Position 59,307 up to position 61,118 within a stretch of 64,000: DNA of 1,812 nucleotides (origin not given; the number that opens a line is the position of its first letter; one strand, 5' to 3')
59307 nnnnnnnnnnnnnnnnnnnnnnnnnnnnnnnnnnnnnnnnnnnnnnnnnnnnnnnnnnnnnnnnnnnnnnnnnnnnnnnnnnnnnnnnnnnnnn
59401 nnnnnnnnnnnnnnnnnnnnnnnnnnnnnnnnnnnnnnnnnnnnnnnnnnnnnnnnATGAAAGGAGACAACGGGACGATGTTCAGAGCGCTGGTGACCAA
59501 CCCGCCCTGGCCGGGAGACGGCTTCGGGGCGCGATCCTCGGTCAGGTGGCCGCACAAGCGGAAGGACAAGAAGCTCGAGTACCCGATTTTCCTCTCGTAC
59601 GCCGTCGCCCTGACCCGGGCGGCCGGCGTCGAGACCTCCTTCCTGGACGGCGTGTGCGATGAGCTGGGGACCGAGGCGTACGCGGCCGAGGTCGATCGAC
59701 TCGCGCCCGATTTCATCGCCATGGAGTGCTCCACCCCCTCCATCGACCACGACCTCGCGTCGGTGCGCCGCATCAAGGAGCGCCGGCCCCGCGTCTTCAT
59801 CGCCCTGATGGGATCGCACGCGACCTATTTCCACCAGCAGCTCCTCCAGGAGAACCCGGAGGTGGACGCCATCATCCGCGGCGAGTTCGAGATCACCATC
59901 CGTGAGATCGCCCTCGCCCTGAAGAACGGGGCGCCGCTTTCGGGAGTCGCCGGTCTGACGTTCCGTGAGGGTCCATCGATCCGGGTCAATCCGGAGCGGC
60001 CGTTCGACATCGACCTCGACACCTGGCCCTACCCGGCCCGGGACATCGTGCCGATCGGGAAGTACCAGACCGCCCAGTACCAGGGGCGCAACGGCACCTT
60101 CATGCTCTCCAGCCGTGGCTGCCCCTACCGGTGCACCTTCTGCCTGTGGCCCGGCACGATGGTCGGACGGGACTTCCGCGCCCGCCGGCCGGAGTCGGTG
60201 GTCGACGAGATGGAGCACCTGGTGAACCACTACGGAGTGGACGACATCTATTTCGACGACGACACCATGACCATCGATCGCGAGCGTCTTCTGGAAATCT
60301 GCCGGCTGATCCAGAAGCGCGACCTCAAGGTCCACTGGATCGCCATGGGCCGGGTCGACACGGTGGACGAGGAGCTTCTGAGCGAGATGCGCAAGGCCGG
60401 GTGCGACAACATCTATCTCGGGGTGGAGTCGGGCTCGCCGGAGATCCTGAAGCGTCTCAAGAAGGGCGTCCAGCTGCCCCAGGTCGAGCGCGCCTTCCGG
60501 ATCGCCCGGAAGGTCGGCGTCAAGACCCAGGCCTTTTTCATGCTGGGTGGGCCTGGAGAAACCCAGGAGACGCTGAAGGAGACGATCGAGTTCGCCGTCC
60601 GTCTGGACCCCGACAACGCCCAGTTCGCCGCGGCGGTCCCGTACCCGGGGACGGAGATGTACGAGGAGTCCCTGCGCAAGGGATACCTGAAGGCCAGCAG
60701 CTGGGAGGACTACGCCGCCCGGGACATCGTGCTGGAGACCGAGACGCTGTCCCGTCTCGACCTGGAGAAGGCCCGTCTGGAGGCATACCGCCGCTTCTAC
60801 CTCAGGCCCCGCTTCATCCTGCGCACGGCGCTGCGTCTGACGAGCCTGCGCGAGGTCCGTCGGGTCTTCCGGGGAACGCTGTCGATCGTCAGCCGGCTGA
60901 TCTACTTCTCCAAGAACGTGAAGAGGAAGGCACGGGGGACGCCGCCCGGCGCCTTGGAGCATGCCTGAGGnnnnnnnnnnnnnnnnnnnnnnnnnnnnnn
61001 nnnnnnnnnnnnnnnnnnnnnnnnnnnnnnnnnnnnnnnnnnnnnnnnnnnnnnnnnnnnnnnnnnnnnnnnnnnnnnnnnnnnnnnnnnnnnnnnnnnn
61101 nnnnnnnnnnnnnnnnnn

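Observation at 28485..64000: About 35 kb translationally coupled glycan operon combining Wzx/Wzy-type export with three radical SAM enzymes and multiple GT-C glycosyltransferases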

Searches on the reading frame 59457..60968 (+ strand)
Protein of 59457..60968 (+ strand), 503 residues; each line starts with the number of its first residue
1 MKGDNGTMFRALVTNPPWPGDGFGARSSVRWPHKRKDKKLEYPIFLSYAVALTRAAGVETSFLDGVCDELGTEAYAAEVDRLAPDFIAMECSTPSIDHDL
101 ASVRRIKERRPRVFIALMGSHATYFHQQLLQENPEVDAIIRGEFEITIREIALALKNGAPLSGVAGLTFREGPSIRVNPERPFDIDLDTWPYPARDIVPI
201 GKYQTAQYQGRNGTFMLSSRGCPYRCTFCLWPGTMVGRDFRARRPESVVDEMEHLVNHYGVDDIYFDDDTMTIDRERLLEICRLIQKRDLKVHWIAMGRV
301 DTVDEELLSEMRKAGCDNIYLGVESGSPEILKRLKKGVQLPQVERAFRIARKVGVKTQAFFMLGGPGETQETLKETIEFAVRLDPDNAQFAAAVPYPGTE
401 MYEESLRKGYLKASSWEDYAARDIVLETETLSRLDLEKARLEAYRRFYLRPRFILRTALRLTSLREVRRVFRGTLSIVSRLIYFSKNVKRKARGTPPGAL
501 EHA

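Call 10: search_protein_families(library=pfam, proteins=[window:59457-60968:+], max_evalue=0.01)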
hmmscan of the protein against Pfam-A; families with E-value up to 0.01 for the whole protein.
window:59457-60968:+ (503 aa): 2 families
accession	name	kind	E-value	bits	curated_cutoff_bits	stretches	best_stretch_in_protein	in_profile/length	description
PF04055.27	Radical_SAM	-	8.5e-29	101.3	29.5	1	218-380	3-166/166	Radical SAM superfamily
PF02310.24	B12-binding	-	3.1e-16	59.7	32.1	1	42-151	13-120/121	B12 binding domain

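Call 12: search_protein_families(library=ncbifam, proteins=[window:59457-60968:+], max_evalue=0.01)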
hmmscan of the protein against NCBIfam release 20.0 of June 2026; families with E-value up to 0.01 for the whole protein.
window:59457-60968:+ (503 aa): 48 families (the best 25 are shown)
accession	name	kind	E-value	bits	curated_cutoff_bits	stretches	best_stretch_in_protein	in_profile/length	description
TIGR03471.1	HpnJ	equivalog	9.2e-84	282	577.6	1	11-472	3-458/472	hopanoid biosynthesis associated radical SAM protein HpnJ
TIGR02026.1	BchE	equivalog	1.4e-63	215.5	481.35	1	43-475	22-452/497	magnesium-protoporphyrin IX monomethyl ester anaerobic oxidative cyclase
NF050148.1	rSAM_ApyD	equivalog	7.5e-55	186.5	750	1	75-405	66-393/645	RiPP biosynthesis radical SAM protein ApyD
NF033070.1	rSAM_AprD4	equivalog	2.9e-44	151.7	500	1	85-440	77-424/456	AprD4 family radical SAM diol-dehydratase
TIGR04479.1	bcpD_PhpK_rSAM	subfamily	7.8e-42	143.3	600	1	144-387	180-413/504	PhpK family radical SAM P-methyltransferase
NF038361.1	rSAM_Sden_1168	equivalog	4.8e-41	140.9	575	1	103-412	161-480/560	Sden_1168 family B12-binding radical SAM P-methyltransferase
TIGR04385.1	B12_rSAM_cofa1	equivalog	7.2e-37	127.6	450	1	102-380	89-361/438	B12 lower ligand biosynthesis radical SAM protein BzaD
TIGR04072.2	rSAM_ladder_B12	equivalog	9.9e-35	120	360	1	215-413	181-380/443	lipid biosynthesis B12-binding/radical SAM protein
TIGR04367.1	HpnR_B12_rSAM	equivalog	4e-34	118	650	1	46-485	25-448/490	hopanoid C-3 methylase HpnR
TIGR04014.1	B12_SAM_MJ_0865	equivalog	2e-33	115.9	360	1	103-407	61-360/434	methyl-coenzyme M reductase glutamine C-methyltransferase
TIGR03975.1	rSAM_ocin_1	subfamily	2.9e-30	105.3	281.85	1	75-378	120-425/606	RiPP maturation radical SAM C-methyltransferase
TIGR04295.1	B12_rSAM_oligo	hypoth_equivalog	1.2e-24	86.8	400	1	41-343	23-321/422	TIGR04295 family B12-binding domain-containing radical SAM protein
TIGR04013.1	B12_SAM_MJ_1487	hypoth_equivalog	1.5e-24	86.5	251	1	75-403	34-355/382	TIGR04013 family B12-binding domain/radical SAM domain-containing protein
NF040546.1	rSAM_CUAEP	equivalog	1.6e-21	76.6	500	1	43-379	13-337/468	CUAEP/CCAEP-tail radical SAM (seleno)protein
TIGR04190.1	B12_SAM_Ta0216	equivalog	1.7e-21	76.5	500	1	104-384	101-395/554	TIGR04190 family B12-binding domain/radical SAM domain protein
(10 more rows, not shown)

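Call 18: find_homologous_proteins(query=window:59457-60968:+, max_evalue=1e-20)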
Query window:59457-60968:+ (503 aa): 3465 proteins with E <= 1e-20 among 8000 candidates; the best 120 are listed.
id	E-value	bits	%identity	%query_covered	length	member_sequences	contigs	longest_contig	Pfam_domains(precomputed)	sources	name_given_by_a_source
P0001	1.4e-298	1008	87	99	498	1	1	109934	PF04055.28,PF02310.25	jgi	jgi:anaerobic magnesium-protoporphyrin IX monomethyl ester cyclase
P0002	1.6e-298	1008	87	99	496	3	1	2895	PF04055.28,PF02310.25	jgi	jgi:anaerobic magnesium-protoporphyrin IX monomethyl ester cyclase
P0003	5.7e-296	1000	86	99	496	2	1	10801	PF04055.28,PF02310.25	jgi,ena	-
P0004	6.7e-296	1000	87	99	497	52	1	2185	PF04055.28,PF02310.25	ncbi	-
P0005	3.5e-293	991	85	99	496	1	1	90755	PF04055.28,PF02310.25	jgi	jgi:radical SAM superfamily enzyme YgiQ (UPF0313 family)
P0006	5.7e-292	987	86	99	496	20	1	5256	PF04055.28,PF02310.25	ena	-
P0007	3.7e-291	984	86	99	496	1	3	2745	PF04055.28,PF02310.25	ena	-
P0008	8.2e-289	976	84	98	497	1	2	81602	PF04055.28,PF02310.25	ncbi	-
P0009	1.1e-288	976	83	98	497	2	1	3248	PF04055.28,PF02310.25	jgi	-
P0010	1.4e-288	975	85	99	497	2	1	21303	PF04055.28,PF02310.25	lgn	-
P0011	1.6e-287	972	83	99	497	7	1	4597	PF04055.28,PF02310.25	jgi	jgi:anaerobic magnesium-protoporphyrin IX monomethyl ester cyclase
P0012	5.7e-287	970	83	98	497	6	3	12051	PF04055.28,PF02310.25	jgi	jgi:radical SAM superfamily enzyme YgiQ (UPF0313 family)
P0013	2.4e-286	968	83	99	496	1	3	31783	PF04055.28,PF02310.25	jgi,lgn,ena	-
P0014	3.6e-283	958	84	99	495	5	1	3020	PF04055.28,PF02310.25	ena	-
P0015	3.6e-282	954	82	99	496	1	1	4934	PF04055.28,PF02310.25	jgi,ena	-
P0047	1.1e-178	613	53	94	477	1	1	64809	PF04055.28,PF02310.25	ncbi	ncbi:MAG: radical SAM protein [Candidatus Omnitrophota bacterium]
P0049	1.5e-178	612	54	95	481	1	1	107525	PF04055.28,PF02310.25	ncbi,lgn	-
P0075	1.2e-175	603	54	95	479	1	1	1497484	PF04055.28,PF02310.25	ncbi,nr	ncbi:MAG: radical SAM protein [Candidatus Bathyarchaeota archaeon]|nr:MAG: radical SAM protein [Cand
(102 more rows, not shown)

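Call 19: find_encoding_contigs(protein=P0008, flank=10000, max_places=2)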
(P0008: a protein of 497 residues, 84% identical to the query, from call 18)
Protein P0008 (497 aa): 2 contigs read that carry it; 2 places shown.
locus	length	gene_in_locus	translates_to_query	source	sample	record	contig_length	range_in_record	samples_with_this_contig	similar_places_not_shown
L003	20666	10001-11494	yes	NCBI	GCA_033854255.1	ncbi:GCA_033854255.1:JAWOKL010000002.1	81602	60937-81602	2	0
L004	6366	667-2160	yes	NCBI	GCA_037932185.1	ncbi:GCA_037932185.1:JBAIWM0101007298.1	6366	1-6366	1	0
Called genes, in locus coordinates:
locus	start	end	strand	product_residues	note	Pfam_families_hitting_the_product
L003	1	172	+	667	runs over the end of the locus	-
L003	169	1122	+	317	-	PF00535:Glycos_transf_2, PF10111:Glyco_tranf_2_2 (weak), PF13641:Glyco_tranf_2_3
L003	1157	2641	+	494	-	PF02310:B12-binding, PF04055:Radical_SAM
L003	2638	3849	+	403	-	PF13439:Glyco_transf_4, PF13579:Glyco_trans_4_4, PF20706:GT4-conflict (faint), PF00534:Glycos_transf_1, PF13692:Glyco_trans_1_4, PF13524:Glyco_trans_1_2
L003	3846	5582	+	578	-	PF00483:NTP_transferase, PF12804:NTP_transf_3 (weak), PF25084:LbH_EIF2B, PF00132:Hexapep (weak), PF25087:GMPPB_C, PF02397:Bac_transf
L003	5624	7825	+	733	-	PF02706:Wzz, PF13807:GNVR, PF00142:Fer4_NifH (faint), PF09140:MipZ (weak), PF10609:ParA, PF13614:AAA_31, PF01656:CbiA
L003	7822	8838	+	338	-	PF00535:Glycos_transf_2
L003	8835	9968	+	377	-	PF01073:3Beta_HSD, PF01370:Epimerase, PF02719:Polysacc_synt_2, PF05368:NmrA (weak), PF13460:NAD_binding_10, PF16363:GDP_Man_Dehyd, PF01370:Epimerase, PF16363:GDP_Man_Dehyd, +1 more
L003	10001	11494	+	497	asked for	PF02310:B12-binding, PF04055:Radical_SAM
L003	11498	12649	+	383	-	PF13439:Glyco_transf_4 (weak), PF13579:Glyco_trans_4_4, PF00534:Glycos_transf_1, PF13692:Glyco_trans_1_4, PF13524:Glyco_trans_1_2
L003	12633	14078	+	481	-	PF13231:PMT_2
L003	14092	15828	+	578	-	PF02543:Carbam_trans_N, PF16861:Carbam_trans_C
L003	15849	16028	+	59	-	PF19451:DUF5989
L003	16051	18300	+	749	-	PF00535:Glycos_transf_2, PF13641:Glyco_tranf_2_3, PF10111:Glyco_tranf_2_2 (faint), PF13439:Glyco_transf_4, PF13579:Glyco_trans_4_4, PF00534:Glycos_transf_1, PF13692:Glyco_trans_1_4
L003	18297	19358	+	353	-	PF13579:Glyco_trans_4_4 (weak), PF13692:Glyco_trans_1_4 (weak), PF13524:Glyco_trans_1_2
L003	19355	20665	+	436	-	PF03721:UDPG_MGDP_dh_N, PF00984:UDPG_MGDP_dh, PF03720:UDPG_MGDP_dh_C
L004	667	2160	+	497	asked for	PF02310:B12-binding, PF04055:Radical_SAM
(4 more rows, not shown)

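Call 20: find_encoding_contigs(protein=P0047, flank=10000, max_places=2)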
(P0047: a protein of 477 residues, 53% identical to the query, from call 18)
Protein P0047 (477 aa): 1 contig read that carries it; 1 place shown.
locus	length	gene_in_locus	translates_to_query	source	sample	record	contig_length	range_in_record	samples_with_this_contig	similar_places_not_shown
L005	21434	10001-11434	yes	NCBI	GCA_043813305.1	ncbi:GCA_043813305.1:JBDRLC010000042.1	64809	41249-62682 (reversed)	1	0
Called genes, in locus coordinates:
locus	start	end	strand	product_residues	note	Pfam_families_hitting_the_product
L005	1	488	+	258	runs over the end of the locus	PF02563:Poly_export, PF22461:SLBB_2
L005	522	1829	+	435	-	PF02706:Wzz, PF13807:GNVR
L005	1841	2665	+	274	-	PF20703:nSTAND1 (faint), PF13191:AAA_16, PF09848:SLFN-g3_helicase (weak), PF13401:AAA_22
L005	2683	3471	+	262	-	PF13614:AAA_31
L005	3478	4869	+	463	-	PF02878:PGM_PMM_I, PF02879:PGM_PMM_II, PF02880:PGM_PMM_III, PF00408:PGM_PMM_IV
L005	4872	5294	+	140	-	-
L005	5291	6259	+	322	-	PF01073:3Beta_HSD, PF01370:Epimerase, PF02719:Polysacc_synt_2, PF04321:RmlD_sub_bind, PF05368:NmrA, PF07993:NAD_binding_4, PF16363:GDP_Man_Dehyd, PF13460:NAD_binding_10, +1 more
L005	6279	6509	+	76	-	PF07589:PEP_exosort_dom (weak)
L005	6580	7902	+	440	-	PF03721:UDPG_MGDP_dh_N, PF00984:UDPG_MGDP_dh, PF03720:UDPG_MGDP_dh_C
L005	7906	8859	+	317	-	PF00535:Glycos_transf_2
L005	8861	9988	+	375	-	PF01073:3Beta_HSD, PF01370:Epimerase, PF02719:Polysacc_synt_2, PF05368:NmrA, PF07993:NAD_binding_4, PF13460:NAD_binding_10, PF16363:GDP_Man_Dehyd, PF01370:Epimerase, +3 more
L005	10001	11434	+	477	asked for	PF02310:B12-binding, PF04055:Radical_SAM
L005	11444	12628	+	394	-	PF13439:Glyco_transf_4, PF13579:Glyco_trans_4_4, PF00534:Glycos_transf_1 (weak), PF13692:Glyco_trans_1_4, PF13524:Glyco_trans_1_2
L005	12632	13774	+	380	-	PF13353:Fer4_12 (weak), PF04055:Radical_SAM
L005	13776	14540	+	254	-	PF25084:LbH_EIF2B (faint), PF00132:Hexapep, PF14602:Hexapep_2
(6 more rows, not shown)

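Call 21: find_encoding_contigs(protein=P0075, flank=10000, max_places=2)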
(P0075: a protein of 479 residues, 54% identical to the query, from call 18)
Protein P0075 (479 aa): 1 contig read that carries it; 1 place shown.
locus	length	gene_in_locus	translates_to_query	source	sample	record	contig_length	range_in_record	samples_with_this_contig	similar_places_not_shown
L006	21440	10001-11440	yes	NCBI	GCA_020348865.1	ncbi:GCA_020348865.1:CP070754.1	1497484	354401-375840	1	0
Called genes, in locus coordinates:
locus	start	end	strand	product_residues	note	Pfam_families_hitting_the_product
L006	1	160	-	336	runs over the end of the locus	PF00535:Glycos_transf_2, PF13506:Glyco_transf_21, PF13641:Glyco_tranf_2_3, PF13632:Glyco_trans_2_3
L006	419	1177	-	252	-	PF00535:Glycos_transf_2, PF10111:Glyco_tranf_2_2, PF13641:Glyco_tranf_2_3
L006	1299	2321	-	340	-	PF01073:3Beta_HSD, PF01370:Epimerase, PF02719:Polysacc_synt_2 (faint), PF07993:NAD_binding_4 (faint), PF16363:GDP_Man_Dehyd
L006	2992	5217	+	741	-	-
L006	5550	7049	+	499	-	-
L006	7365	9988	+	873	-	PF00801:PKD, PF18911:PKD_4, PF00801:PKD, PF18911:PKD_4, PF00801:PKD, PF18911:PKD_4, PF00801:PKD, PF18911:PKD_4, +19 more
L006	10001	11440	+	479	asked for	PF02310:B12-binding, PF04055:Radical_SAM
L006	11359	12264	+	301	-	PF00535:Glycos_transf_2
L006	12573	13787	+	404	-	PF02812:ELFV_dehydrog_N, PF00208:ELFV_dehydrog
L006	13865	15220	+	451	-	PF27533:CapK_C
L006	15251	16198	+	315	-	PF04015:DUF362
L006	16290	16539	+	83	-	PF01408:GFO_IDH_MocA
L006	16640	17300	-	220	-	PF00438:S-AdoMet_synt_N, PF02772:S-AdoMet_synt_M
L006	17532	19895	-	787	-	PF01078:Mg_chelatase (faint), PF07728:AAA_5 (weak), PF17863:AAA_lid_2, PF26791:AAPxQ, PF13519:VWA_2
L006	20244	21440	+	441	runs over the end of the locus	PF13522:GATase_6, PF13537:GATase_7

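Call 29: search_solved_structures(query=window:59457-60968:+, max_evalue=0.001)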
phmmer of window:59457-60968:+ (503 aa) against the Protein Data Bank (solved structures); distinct sequences matched with E-value up to 0.001: 18.
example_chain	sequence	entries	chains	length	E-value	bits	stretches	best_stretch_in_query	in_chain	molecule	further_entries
6fd2_B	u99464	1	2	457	1.8e-37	132.3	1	180-440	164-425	Putative apramycin biosynthetic oxidoreductase 4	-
9ccb_A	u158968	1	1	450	2.3e-22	82.4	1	127-404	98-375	Radical SAM core domain-containing protein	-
7kdx_A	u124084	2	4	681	1.8e-16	63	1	82-283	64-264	Methyltransferase TokK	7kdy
6wte_A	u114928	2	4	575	1.8e-14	56.4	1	165-394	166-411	B12-binding domain-containing protein | Tryptophan-C2-methyltransferase containing B12-binding domain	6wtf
5ul2_A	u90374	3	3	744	9.6e-13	50.7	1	127-384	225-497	OxsB protein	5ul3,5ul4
9n1b_A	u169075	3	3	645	6.2e-06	28.2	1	85-244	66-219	Radical SAM protein | Radical SAM enzyme CysS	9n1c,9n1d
6iad_A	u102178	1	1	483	7e-06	28.1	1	298-413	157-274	Histone acetyltransferase, ELP3 family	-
6iaz_A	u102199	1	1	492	7.2e-06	28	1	298-413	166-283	Histone acetyltransferase, ELP3 family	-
6ia8_A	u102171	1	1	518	7.7e-06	27.9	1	298-413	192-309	Histone acetyltransferase, ELP3 family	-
9p2u_A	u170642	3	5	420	6.7e-05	24.8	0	300-404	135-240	Radical S-adenosylmethionine methyltransferase NocN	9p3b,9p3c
3ciw_A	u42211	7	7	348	0.00024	23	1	222-404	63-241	FeFe-Hydrogenase maturase | [FeFe] hydrogenase maturase subunit HydE | Biotin synthetase, putative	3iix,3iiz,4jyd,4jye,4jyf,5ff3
5fep_A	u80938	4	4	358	0.00025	22.9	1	222-405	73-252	[FeFe] hydrogenase maturase subunit HydE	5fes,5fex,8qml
7o1p_A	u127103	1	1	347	0.00031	22.6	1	222-404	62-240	[FeFe] hydrogenase maturase subunit HydE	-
3cix_A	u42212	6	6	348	0.00031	22.6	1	222-404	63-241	FeFe-Hydrogenase maturase | [FeFe] hydrogenase maturase subunit HydE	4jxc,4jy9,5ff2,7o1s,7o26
7o1o_A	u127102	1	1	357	0.00031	22.6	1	222-405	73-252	[FeFe] hydrogenase maturase subunit HydE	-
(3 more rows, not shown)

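Call 31: find_related_loci(query=A1, collection=genome_contigs, flank=10000)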
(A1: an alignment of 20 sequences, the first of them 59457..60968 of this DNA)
Query A1 (503 aa) in genome_contigs; peptide patterns used: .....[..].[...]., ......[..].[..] (x = any residue, [..] = any of these).
402 stretches matched a pattern; 328 encode a relative of the query (tblastn E <= 1e-3); the best 80 are kept; 80 distinct loci.
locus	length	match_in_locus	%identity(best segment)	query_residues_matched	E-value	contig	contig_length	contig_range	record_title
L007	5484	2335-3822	90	8-503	0e+0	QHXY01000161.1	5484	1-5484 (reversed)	MAG: Acidobacteria bacterium isolate gp22 AA3 14_0903_13_30cm_scaffold_1896323_curated, whole genome shotgun sequence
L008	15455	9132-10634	88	2-503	0e+0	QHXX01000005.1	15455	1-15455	MAG: Acidobacteria bacterium isolate gp22 AA4 14_0903_16_40cm_scaffold_3977_curated, whole genome shotgun sequence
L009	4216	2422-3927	85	2-503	0e+0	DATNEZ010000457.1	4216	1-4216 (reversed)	MAG TPA_asm: Candidatus Binatia bacterium isolate SMAG_U11281 k141_977805, whole genome shotgun sequence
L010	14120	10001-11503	82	2-502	0e+0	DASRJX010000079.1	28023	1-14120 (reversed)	MAG TPA_asm: Candidatus Cryosericum sp. isolate SMAG_U10147 k141_4026573, whole genome shotgun sequence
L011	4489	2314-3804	84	7-503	0e+0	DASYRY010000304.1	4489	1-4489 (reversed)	MAG TPA_asm: Candidatus Polarisedimenticolia bacterium isolate SMAG_U4523 k141_1402396, whole genome shotgun sequence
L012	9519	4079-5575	82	5-503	0e+0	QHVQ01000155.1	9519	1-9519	MAG: Acidobacteria bacterium isolate AA152 14_1009_16_40cm_scaffold_99116_curated, whole genome shotgun sequence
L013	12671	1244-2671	55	9-484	0e+0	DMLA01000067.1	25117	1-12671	MAG TPA_asm: Chloroflexi bacterium isolate UBA7937 contig_5562, whole genome shotgun sequence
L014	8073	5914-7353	54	8-487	0e+0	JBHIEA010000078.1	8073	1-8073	MAG: bacterium isolate b3.sp2_bin.56 NODE_3236_length_8073_cov_5.579322, whole genome shotgun sequence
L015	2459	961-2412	53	1-485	0e+0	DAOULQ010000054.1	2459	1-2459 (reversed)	MAG TPA_asm: Anaerolineae bacterium isolate W31_47 k127_161672, whole genome shotgun sequence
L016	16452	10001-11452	53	5-488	0e+0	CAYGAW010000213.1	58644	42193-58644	MAG TPA_asm: uncultured Anaerolineales bacterium isolate ERP108616_co1_293 genome assembly, contig: k119_1991111, whole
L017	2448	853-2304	53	5-488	0e+0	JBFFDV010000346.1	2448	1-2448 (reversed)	MAG: Anaerolineae bacterium isolate Mix_mud13.2021.11.53 k141_1329860_length_2448_cov_5.7057, whole genome shotgun seque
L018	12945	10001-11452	52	5-488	0e+0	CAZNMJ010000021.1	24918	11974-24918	MAG TPA_asm: uncultured Anaerolineales bacterium isolate SRP239594_co1_144 genome assembly, contig: NODE_643_length_2491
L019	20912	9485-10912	54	9-484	0e+0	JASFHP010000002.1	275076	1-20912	MAG: Candidatus Bathyarchaeota archaeon isolate D0608M20metaG_Bin_680 D0608M20metaG_FD_scaffold_2_c1, whole genome shotg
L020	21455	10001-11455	53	2-487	4e-180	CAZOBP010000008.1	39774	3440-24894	MAG TPA_asm: uncultured Anaerolineales bacterium isolate binchicken_co228_446 genome assembly, contig: NODE_1132_length_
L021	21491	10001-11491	53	5-500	6e-180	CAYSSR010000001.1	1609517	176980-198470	MAG TPA_asm: uncultured Anaerolineales bacterium isolate binchicken_co178_113 genome assembly, contig: NODE_1_length_160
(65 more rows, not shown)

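Call 33: find_encoding_contigs(protein=P0049, flank=10000, max_places=1)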
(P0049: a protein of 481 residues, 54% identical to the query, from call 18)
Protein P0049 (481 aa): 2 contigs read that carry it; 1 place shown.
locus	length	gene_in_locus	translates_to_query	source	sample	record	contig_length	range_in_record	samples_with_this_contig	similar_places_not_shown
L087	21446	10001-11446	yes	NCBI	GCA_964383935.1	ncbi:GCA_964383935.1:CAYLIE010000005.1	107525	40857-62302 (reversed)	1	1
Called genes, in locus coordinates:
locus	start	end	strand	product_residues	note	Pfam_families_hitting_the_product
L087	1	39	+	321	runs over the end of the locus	PF01370:Epimerase, PF02719:Polysacc_synt_2 (faint), PF16363:GDP_Man_Dehyd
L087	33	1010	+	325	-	PF01370:Epimerase, PF04321:RmlD_sub_bind, PF16363:GDP_Man_Dehyd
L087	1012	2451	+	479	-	PF02878:PGM_PMM_I, PF02879:PGM_PMM_II, PF02880:PGM_PMM_III, PF00408:PGM_PMM_IV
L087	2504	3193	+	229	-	PF01026:TatD_DNase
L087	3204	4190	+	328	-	PF00348:polyprenyl_synt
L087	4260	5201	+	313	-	PF00535:Glycos_transf_2, PF13641:Glyco_tranf_2_3, PF13632:Glyco_trans_2_3 (weak)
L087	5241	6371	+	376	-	PF13439:Glyco_transf_4, PF13579:Glyco_trans_4_4, PF00534:Glycos_transf_1, PF13692:Glyco_trans_1_4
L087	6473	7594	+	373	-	PF01073:3Beta_HSD, PF01370:Epimerase, PF02719:Polysacc_synt_2, PF05368:NmrA, PF07993:NAD_binding_4, PF13460:NAD_binding_10, PF16363:GDP_Man_Dehyd, PF01370:Epimerase, +2 more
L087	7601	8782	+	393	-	PF13439:Glyco_transf_4, PF13579:Glyco_trans_4_4, PF00534:Glycos_transf_1 (weak), PF13692:Glyco_trans_1_4, PF13524:Glyco_trans_1_2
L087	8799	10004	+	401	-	PF13439:Glyco_transf_4, PF13579:Glyco_trans_4_4, PF00534:Glycos_transf_1, PF13524:Glyco_trans_1_2, PF13692:Glyco_trans_1_4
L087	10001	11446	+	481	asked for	PF02310:B12-binding, PF04055:Radical_SAM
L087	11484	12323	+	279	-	PF13489:Methyltransf_23 (weak), PF08241:Methyltransf_11, PF08242:Methyltransf_12 (weak), PF13649:Methyltransf_25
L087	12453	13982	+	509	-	PF01943:Polysacc_synt, PF13440:Polysacc_synt_3, PF03023:MurJ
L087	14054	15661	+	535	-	PF01663:Phosphodiest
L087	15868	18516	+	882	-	PF00657:Lipase_GDSL, PF13472:Lipase_GDSL_2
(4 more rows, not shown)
